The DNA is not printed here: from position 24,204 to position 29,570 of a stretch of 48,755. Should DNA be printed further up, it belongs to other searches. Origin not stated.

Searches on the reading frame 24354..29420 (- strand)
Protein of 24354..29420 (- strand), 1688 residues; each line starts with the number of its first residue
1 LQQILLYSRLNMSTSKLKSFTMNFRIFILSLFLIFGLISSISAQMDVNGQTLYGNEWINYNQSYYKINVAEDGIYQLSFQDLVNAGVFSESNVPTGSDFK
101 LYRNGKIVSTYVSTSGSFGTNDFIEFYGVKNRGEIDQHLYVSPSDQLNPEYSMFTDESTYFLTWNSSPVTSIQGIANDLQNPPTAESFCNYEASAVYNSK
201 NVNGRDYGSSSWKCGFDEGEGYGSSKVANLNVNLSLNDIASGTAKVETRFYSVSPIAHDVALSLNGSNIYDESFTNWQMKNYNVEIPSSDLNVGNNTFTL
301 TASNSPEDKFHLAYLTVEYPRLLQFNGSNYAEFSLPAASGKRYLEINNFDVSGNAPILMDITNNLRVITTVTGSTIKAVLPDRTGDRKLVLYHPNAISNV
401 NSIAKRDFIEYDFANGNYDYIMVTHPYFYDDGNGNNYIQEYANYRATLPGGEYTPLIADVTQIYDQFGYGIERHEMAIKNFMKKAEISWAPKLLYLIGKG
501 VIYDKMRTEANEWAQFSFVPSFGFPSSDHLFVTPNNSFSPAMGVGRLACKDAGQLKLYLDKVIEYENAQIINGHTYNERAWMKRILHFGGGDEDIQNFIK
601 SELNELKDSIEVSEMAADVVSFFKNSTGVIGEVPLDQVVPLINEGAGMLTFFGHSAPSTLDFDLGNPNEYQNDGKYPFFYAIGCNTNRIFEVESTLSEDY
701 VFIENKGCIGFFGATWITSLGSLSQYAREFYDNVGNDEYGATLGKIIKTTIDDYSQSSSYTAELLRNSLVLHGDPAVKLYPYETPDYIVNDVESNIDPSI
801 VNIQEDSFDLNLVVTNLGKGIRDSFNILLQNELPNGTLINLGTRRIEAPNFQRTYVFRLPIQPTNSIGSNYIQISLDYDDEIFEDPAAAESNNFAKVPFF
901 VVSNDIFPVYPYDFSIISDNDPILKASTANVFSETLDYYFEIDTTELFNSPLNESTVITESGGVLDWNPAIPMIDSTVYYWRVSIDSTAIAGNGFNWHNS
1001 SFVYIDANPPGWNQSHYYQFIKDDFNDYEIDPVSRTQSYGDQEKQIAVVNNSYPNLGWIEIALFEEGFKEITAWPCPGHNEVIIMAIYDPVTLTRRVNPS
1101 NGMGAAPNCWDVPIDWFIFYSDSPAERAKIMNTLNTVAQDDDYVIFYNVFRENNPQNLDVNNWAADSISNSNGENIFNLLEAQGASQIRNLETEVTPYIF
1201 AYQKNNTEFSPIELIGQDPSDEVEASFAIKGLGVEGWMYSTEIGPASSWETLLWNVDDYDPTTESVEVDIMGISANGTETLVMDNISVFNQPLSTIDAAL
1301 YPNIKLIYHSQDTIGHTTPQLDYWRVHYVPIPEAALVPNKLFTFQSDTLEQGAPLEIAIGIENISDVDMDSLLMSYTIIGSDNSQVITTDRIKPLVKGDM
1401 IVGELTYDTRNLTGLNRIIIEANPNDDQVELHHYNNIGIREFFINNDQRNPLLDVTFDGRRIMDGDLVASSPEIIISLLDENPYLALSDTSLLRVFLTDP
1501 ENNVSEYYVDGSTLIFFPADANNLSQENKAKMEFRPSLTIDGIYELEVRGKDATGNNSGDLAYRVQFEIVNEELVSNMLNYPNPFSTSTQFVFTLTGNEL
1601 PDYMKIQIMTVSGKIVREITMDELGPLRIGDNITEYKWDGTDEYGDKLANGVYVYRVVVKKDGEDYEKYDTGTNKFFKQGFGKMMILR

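Call 70: search_protein_families(library=pfam, proteins=[window:24354-29420:-], max_evalue=0.00001)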
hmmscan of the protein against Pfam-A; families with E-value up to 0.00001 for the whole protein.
window:24354-29420:- (1688 aa): 1 family
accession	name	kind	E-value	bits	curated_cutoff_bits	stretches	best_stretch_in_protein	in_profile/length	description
PF01364.23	Peptidase_C25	-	2.5e-55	188.7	23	1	420-779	1-374/374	Peptidase family C25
